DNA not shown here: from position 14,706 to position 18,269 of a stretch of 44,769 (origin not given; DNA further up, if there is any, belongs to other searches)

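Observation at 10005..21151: Nine-gene translationally coupled Glt/Nfs-like operon with a non-canonical gene order and no motor genes in view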

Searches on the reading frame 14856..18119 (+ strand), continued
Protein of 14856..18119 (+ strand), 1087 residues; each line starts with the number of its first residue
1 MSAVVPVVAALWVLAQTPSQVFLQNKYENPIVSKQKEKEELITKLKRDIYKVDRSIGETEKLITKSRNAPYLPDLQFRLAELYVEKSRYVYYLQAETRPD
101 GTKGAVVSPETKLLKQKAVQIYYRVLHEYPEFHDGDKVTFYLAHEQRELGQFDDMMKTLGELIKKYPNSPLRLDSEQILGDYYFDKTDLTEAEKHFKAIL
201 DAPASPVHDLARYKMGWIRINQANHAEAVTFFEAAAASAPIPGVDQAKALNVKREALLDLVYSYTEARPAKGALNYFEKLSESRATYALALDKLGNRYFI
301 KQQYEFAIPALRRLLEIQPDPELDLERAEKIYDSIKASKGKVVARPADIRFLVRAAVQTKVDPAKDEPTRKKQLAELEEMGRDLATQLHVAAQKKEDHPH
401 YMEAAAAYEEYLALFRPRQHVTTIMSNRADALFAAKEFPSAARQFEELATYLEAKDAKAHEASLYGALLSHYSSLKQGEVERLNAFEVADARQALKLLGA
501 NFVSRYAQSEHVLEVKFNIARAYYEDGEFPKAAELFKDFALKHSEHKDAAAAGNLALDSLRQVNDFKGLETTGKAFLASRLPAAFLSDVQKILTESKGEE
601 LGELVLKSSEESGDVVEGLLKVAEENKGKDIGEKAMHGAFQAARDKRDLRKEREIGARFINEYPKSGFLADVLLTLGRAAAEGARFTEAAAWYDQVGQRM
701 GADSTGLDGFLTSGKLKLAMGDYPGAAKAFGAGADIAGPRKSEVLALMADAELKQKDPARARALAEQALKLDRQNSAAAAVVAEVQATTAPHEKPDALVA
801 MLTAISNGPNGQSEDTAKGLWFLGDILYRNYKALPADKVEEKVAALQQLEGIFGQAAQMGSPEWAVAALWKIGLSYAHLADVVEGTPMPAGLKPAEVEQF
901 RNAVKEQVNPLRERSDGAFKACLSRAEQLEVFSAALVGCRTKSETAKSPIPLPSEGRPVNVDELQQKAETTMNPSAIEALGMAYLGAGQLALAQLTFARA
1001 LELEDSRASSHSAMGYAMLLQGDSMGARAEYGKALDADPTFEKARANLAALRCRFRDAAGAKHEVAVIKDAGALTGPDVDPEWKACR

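Call 28: find_related_loci(query=A1, collection=genome_contigs, flank=10000)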
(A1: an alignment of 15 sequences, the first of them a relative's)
Query A1 (1087 aa) in genome_contigs; peptide patterns used: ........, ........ (x = any residue, [..] = any of these).
202 stretches matched a pattern; 145 encode a relative of the query (tblastn E <= 1e-3); the best 80 are kept; 80 distinct loci.
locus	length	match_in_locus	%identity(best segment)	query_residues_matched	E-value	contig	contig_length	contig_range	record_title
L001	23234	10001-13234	74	3-1087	0e+0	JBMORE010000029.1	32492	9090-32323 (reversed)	MAG: Myxococcota bacterium isolate Betzabe_MAG172 MAG172_29, whole genome shotgun sequence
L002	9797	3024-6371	69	3-1087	0e+0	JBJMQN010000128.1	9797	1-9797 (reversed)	MAG: Myxococcaceae bacterium isolate H3_16_all_fractions_metab_maxbC_136_66_0 k255_1817139, whole genome shotgun sequenc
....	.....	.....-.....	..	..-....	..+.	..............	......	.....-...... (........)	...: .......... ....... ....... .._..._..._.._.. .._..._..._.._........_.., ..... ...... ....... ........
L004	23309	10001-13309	68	24-1087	0e+0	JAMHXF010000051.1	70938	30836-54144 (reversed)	MAG: Archangium sp. isolate UR_AS_maxbin.062 k201_2279956, whole genome shotgun sequence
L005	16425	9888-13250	66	1-1087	0e+0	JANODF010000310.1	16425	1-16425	MAG: Archangium sp. isolate VAR_17_metabat_192 VAR_17_k141_512428, whole genome shotgun sequence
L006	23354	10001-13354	67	2-1087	0e+0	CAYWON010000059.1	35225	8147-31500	MAG TPA_asm: uncultured Archangium sp. isolate binchicken_co179_1 genome assembly, contig: NODE_3058_length_35225_cov_5.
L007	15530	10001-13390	66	1-1087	0e+0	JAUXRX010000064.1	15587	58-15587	MAG: Archangium sp. isolate C12_metabat.bin.17_sub C12_k141_173266, whole genome shotgun sequence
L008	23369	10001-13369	67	1-1087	0e+0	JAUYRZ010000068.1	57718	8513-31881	MAG: Archangium sp. isolate C5_metabat.bin.21 C5_k141_154662, whole genome shotgun sequence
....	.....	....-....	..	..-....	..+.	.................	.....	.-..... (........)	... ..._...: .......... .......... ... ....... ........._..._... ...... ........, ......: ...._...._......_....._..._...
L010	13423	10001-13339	66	14-1087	0e+0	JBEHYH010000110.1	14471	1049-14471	MAG: Myxococcota bacterium isolate ESF1.bin.39 NODE_4417_length_14471_cov_3.443640, whole genome shotgun sequence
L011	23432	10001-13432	66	1-1087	0e+0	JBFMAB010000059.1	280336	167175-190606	MAG: Myxococcota bacterium isolate MAG127 MAG127_59, whole genome shotgun sequence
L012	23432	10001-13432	65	1-1087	0e+0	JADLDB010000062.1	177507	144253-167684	MAG: Myxococcales bacterium isolate SJ252 c_000000344194, whole genome shotgun sequence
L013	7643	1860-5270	66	7-1087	0e+0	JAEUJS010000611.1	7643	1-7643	MAG: Archangium sp. isolate new MAG-75 k141_3490010, whole genome shotgun sequence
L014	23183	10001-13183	73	28-1087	0e+0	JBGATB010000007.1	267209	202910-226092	MAG: Myxococcaceae bacterium isolate MAG_AAO_H10.6 AAOH10-6_opera_contig_193, whole genome shotgun sequence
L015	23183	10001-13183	69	29-1087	0e+0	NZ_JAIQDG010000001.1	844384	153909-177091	Myxococcus sp. RHSTA-1-4 NODE_1_length_844384_cov_162.577784, whole genome shotgun sequence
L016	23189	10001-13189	70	29-1087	0e+0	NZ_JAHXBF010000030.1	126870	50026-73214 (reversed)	Hyalangium versicolor strain H56D21 NODE_30_length_126870_cov_24.213083, whole genome shotgun sequence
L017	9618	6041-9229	70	29-1087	0e+0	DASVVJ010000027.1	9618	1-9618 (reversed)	MAG TPA_asm: Myxococcaceae bacterium isolate SMAG_U3340 k141_898, whole genome shotgun sequence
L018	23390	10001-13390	66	14-1087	0e+0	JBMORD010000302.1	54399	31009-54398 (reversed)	MAG: Myxococcota bacterium isolate Betzabe_MAG171 MAG171_302, whole genome shotgun sequence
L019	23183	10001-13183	69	29-1087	0e+0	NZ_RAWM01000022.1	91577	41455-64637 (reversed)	Corallococcus interemptor strain AB047A NODE_22_91577_cov_76.0247_ID_7963, whole genome shotgun sequence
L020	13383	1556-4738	70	29-1087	0e+0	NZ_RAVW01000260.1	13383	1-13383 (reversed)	Corallococcus exercitus strain AB043A NODE_260_13383_cov_11.7815_ID_16893, whole genome shotgun sequence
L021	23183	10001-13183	70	29-1087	0e+0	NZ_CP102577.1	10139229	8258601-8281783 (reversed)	Corallococcus exercitus strain SDU142 chromosome, complete genome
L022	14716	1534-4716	70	29-1087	0e+0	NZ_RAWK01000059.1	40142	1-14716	Corallococcus aberystwythensis strain AB050A NODE_59_40166_cov_24.5559_ID_11559, whole genome shotgun sequence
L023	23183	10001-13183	70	29-1087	0e+0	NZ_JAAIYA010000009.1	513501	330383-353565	Pyxidicoccus caerfyrddinensis strain CA032A NODE_9_length_513501_cov_20.6353, whole genome shotgun sequence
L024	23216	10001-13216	75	14-1087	0e+0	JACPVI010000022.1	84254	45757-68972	MAG: Myxococcales bacterium isolate NC_groundwater_780_Ag_S2p5_69_11 JBCH_GD18_4_SO25_S179_scaffold_196741, whole genome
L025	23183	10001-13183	70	29-1087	0e+0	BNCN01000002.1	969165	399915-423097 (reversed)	Comamonas sp. KCTC 72670 KCTC 72670 DNA, sequence02, whole genome shotgun sequence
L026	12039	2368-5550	70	29-1087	0e+0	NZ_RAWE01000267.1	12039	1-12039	Corallococcus carmarthensis strain CA043D NODE_267_12039_cov_35.116_ID_11113, whole genome shotgun sequence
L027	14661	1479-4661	69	29-1087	0e+0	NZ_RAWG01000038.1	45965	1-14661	Corallococcus sicarius strain CA040B NODE_38_45965_cov_64.1163, whole genome shotgun sequence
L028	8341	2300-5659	65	3-1087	0e+0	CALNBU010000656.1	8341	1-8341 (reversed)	MAG TPA_asm: uncultured Archangium sp. isolate SRR1561996_bin.33_CONCOCT_v1.1_MAG genome assembly, contig: ERZ724032.809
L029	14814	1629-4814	69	29-1087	0e+0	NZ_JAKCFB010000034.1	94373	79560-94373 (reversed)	Myxococcus dinghuensis strain K15C18031901 gnl_BDEABKDG_34, whole genome shotgun sequence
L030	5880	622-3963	66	28-1087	0e+0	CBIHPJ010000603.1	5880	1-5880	MAG TPA_asm: uncultured Myxococcales bacterium isolate SRR18156209_binner23_Refined_20 genome assembly, contig: ERZ27336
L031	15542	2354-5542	69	29-1087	0e+0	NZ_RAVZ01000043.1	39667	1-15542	Corallococcus terminator strain CA054A NODE_43_39667_cov_32.2527, whole genome shotgun sequence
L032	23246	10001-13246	67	7-1087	0e+0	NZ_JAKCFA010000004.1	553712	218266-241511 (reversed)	Myxococcus qinghaiensis strain QH3KD-4-1 gnl_ICJDIIDJ_4, whole genome shotgun sequence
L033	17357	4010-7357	65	26-1087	0e+0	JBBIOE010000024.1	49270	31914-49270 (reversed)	MAG: Archangiaceae bacterium isolate PLS170224_bin_272 NODE_441_length_49270_cov_3.90076, whole genome shotgun sequence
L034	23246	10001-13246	67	7-1087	0e+0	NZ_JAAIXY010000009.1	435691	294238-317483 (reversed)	Myxococcus eversor strain AB053B NODE_9_length_435691_cov_21.2027, whole genome shotgun sequence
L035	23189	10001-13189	69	29-1087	0e+0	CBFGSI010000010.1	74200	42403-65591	MAG TPA_asm: uncultured Archangiaceae bacterium isolate SRR17295755_concoct_80 genome assembly, contig: ERZ23329302.104,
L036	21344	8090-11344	68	7-1087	0e+0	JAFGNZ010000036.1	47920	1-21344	MAG: Myxococcaceae bacterium isolate Zod_Metabat.575 k87_725922, whole genome shotgun sequence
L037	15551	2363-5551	69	29-1087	0e+0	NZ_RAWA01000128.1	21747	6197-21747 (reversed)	Corallococcus sp. CA053C NODE_128_21747_cov_25.5702, whole genome shotgun sequence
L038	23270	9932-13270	66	28-1087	0e+0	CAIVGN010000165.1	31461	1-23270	MAG: uncultured Archangium sp. isolate Ja1_bin-1494 genome assembly, contig: bin-1494:165/251, whole genome shotgun sequ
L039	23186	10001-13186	68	29-1087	0e+0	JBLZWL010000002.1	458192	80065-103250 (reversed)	Corallococcus terminator strain BB12-2 000001Farrow, whole genome shotgun sequence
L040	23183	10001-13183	69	29-1087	0e+0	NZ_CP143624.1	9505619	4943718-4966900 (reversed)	Myxococcus sp. Y35 chromosome, complete genome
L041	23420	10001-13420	63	7-1087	0e+0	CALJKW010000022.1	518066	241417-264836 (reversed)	MAG TPA_asm: uncultured Myxococcales bacterium isolate SRR6227243_bin.56_CONCOCT_v1.1_MAG genome assembly, contig: ERZ79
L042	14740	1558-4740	69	29-1087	0e+0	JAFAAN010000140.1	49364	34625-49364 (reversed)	MAG: Proteobacteria bacterium isolate OH_PFB_83 k127_284917, whole genome shotgun sequence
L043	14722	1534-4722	69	29-1087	0e+0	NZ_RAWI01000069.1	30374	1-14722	Corallococcus praedator strain CA031B NODE_69_30374_cov_35.7252, whole genome shotgun sequence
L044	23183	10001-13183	69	29-1087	0e+0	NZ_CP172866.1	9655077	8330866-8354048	Corallococcus coralloides strain KYC2213 chromosome, complete genome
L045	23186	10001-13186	68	29-1087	0e+0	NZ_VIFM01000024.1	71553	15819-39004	Myxococcus llanfairpwllgwyngyllgogerychwyrndrobwllllantysiliogogogochensis strain AM401 NODE_24_length_71553_cov_38.8723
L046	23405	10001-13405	63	7-1087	0e+0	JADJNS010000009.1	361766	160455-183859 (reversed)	MAG: Archangiaceae bacterium isolate EsbW_18-Q3-R4-48_MAXAC.252 tig00004804-10-3608510, whole genome shotgun sequence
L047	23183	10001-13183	69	29-1087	0e+0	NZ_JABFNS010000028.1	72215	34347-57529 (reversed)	Myxococcus xanthus strain AM003 NODE_28_length_72215_cov_39.7438, whole genome shotgun sequence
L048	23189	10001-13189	68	29-1087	0e+0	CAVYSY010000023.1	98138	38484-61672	MAG: uncultured delta proteobacterium isolate MFD05674.bin.2.184 genome assembly, contig: contig_31198, whole genome sho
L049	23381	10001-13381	65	24-1087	0e+0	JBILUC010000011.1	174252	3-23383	MAG: Archangium sp. isolate ME2018-07-27_3300044621_group8_bin65 Rohwer_bin1477_scaffold_24_c1, whole genome shotgun seq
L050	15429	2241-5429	69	29-1087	0e+0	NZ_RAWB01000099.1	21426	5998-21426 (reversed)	Corallococcus llansteffanensis strain CA051B NODE_99_21426_cov_16.5807, whole genome shotgun sequence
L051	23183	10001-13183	68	29-1087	0e+0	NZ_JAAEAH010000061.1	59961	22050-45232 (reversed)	Myxococcus sp. CA023 NODE_61_length_59961_cov_61.5232, whole genome shotgun sequence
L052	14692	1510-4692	68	29-1087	0e+0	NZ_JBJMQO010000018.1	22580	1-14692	MAG: Archangium sp. isolate H3_16_all_fractions_metab_conc_11_70_0 k255_1512568, whole genome shotgun sequence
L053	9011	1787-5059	66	1-1087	0e+0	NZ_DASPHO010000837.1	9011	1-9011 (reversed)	MAG: Hyalangium sp. isolate SMAG_U11958 k141_5833923, whole genome shotgun sequence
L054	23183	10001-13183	68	29-1087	0e+0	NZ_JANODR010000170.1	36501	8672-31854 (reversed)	MAG: Archangium sp. isolate VAR_17_metabat_108 VAR_17_k141_2313048, whole genome shotgun sequence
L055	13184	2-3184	66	67-1087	0e+0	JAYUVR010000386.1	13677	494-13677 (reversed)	MAG: Archangium sp. isolate GL124_DN_metabinner_4 GL124_DN_metabinner_4_385, whole genome shotgun sequence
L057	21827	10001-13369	62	25-1087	0e+0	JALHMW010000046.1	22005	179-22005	MAG: Archangium sp. isolate Bin_47_5 c_000000009903, whole genome shotgun sequence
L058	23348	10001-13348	62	28-1087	0e+0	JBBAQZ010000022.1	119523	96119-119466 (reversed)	MAG: Myxococcaceae bacterium isolate EUL_206 ctg22-EUL_206, whole genome shotgun sequence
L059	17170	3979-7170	64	25-1087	0e+0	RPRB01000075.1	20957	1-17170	MAG: Myxococcaceae bacterium isolate metabat2.71 metabat2.71_Contig_543377, whole genome shotgun sequence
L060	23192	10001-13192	64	25-1087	0e+0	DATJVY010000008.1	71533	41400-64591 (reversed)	MAG TPA_asm: Myxococcaceae bacterium isolate SMAG_U15085 k141_7244, whole genome shotgun sequence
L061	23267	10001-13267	64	7-1087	0e+0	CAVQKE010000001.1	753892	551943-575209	MAG: uncultured delta proteobacterium isolate MFD02579.bin.1.26 genome assembly, contig: contig_12415, whole genome shot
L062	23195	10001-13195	64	25-1087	0e+0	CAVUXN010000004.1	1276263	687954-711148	MAG: uncultured delta proteobacterium isolate MFD06714.bin.1.19 genome assembly, contig: contig_13678, whole genome shot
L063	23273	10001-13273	62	3-1087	0e+0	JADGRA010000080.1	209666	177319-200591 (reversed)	MAG: Myxococcaceae bacterium isolate Chersky_835 k127_23396107, whole genome shotgun sequence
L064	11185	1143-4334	64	25-1087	0e+0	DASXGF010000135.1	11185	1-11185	MAG TPA_asm: Myxococcaceae bacterium isolate SMAG_U5157 k141_2392227, whole genome shotgun sequence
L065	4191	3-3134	65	44-1087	0e+0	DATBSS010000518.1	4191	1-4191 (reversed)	MAG TPA_asm: Myxococcaceae bacterium isolate SMAG_U4163 k141_1151202, whole genome shotgun sequence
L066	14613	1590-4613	65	29-1087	0e+0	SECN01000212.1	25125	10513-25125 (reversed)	MAG: Myxococcaceae bacterium isolate PMG_225 scaffold_10298, whole genome shotgun sequence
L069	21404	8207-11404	64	25-1087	0e+0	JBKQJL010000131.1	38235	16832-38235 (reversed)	MAG: Myxococcaceae bacterium isolate BOr2D2E2F__bin_32 BOr2D2E2F_000000149139, whole genome shotgun sequence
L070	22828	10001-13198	64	25-1087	0e+0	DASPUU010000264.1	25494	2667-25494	MAG TPA_asm: Myxococcaceae bacterium isolate SMAG_U12311 k141_1204275, whole genome shotgun sequence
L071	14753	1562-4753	63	25-1087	0e+0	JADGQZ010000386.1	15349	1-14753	MAG: Myxococcaceae bacterium isolate Chersky_276 k127_19630393, whole genome shotgun sequence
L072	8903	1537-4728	64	25-1087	0e+0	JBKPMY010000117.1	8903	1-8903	MAG: Myxococcota bacterium isolate GS_HAYS_MAG_00054 GS_HAYS_000001661996, whole genome shotgun sequence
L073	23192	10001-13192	63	25-1087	0e+0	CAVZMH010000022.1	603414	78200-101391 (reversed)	MAG: uncultured delta proteobacterium isolate MFD05942.bin.1.218 genome assembly, contig: contig_6455, whole genome shot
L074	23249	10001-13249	67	7-1087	0e+0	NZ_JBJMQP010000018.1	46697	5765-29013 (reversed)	MAG: Hyalangium sp. isolate H3_16_all_fractions_metab_25_68_0 k255_702477, whole genome shotgun sequence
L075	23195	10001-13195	64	20-1087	0e+0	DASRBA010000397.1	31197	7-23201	MAG TPA_asm: Myxococcaceae bacterium isolate SMAG_U11132 k141_3726858, whole genome shotgun sequence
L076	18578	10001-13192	63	25-1087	0e+0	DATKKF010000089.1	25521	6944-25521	MAG TPA_asm: Myxococcaceae bacterium isolate SMAG_U14650 k141_2687799, whole genome shotgun sequence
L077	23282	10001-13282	62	1-1087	0e+0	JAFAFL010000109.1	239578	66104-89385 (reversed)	MAG: Proteobacteria bacterium isolate OH_SBlB_171 k127_1641017, whole genome shotgun sequence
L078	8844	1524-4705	70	29-1087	0e+0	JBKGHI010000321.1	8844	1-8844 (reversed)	Myxococcus sp. 1LA NODE_321_length_8844_cov_53.707930, whole genome shotgun sequence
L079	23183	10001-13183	68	29-1087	0e+0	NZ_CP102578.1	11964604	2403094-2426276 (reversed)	Archangium gephyra strain SDU49 chromosome, complete genome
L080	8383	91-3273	67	29-1087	0e+0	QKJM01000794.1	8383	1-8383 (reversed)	MAG: Archangium sp. isolate SZUA-606 scaffold_33969, whole genome shotgun sequence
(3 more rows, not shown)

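Call 36: find_encoding_contigs(protein=P0087, flank=10000, max_places=2)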
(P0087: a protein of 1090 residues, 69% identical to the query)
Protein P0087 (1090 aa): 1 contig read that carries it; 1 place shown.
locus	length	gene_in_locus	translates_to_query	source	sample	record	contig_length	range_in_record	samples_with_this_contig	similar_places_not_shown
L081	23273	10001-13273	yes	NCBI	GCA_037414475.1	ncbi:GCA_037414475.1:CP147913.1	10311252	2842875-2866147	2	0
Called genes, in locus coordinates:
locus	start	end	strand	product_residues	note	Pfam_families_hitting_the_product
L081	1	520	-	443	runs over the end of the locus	PF02412:TSP_3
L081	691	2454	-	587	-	PF18884:TSP3_bac (faint)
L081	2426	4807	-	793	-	-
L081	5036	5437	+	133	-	-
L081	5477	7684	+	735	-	PF16697:Yop-YscD_cpl, PF00498:FHA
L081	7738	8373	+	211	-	-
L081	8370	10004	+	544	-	-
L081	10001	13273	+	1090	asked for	PF13174:TPR_6 (faint), PF00515:TPR_1 (faint), PF13181:TPR_8 (faint), PF13431:TPR_17 (faint), PF14559:TPR_19 (faint), PF07719:TPR_2 (faint), PF13424:TPR_12 (faint), PF13525:YfiO (weak), +1 more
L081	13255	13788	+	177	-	-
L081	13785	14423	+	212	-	-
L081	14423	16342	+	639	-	-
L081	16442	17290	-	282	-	PF00892:EamA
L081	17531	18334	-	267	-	PF00005:ABC_tran, PF13304:AAA_21 (faint)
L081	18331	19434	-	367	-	PF01032:FecCD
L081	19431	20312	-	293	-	PF01497:Peripla_BP_2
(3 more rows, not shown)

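Call 47: search_protein_representatives(protein=window:14856-18119:+)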
Query: 1087 residues. Proteins with E-value up to 0.001 (for the whole library): 5904; up to 1e-10: 1543; up to 1e-30: 333. The best 150 are listed.
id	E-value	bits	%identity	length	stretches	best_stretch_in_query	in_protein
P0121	0.0e+00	1541.7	67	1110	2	454-1087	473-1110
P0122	5.1e-295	998.1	49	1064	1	37-1087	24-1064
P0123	9.0e-248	841.7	43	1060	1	43-1086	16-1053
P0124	2.8e-238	810.3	62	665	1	425-1087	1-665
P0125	1.6e-237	807.8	42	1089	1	28-1073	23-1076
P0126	1.8e-236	804.3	43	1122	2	396-1087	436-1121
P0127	3.0e-231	787.0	43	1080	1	33-1087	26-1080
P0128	4.3e-201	687.2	40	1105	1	35-1086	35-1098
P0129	1.1e-193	662.7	39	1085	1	41-1086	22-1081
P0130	2.1e-166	572.4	49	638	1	456-1086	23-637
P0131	7.0e-165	567.3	34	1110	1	12-1082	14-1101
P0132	4.6e-161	554.7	34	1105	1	35-1081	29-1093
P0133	1.6e-160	552.9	61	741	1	66-546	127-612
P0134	4.1e-152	525.1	34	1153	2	8-460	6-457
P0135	3.8e-149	515.3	33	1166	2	29-454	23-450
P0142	1.0e-129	451.0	31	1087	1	35-1072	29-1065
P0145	2.3e-125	436.5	32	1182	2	33-453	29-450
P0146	8.0e-125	434.7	32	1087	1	40-1056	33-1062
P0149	6.8e-122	425.0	58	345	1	744-1087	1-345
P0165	3.0e-104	366.6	31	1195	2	33-914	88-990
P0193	1.9e-89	317.6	32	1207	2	41-463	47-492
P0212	2.9e-78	280.6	54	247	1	843-1087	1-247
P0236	4.4e-68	246.9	34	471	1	622-1087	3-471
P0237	8.7e-68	245.9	28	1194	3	45-246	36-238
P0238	1.5e-67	245.2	44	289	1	801-1087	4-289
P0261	7.2e-60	219.7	33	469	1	627-1087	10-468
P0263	4.8e-59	217.0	51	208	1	880-1087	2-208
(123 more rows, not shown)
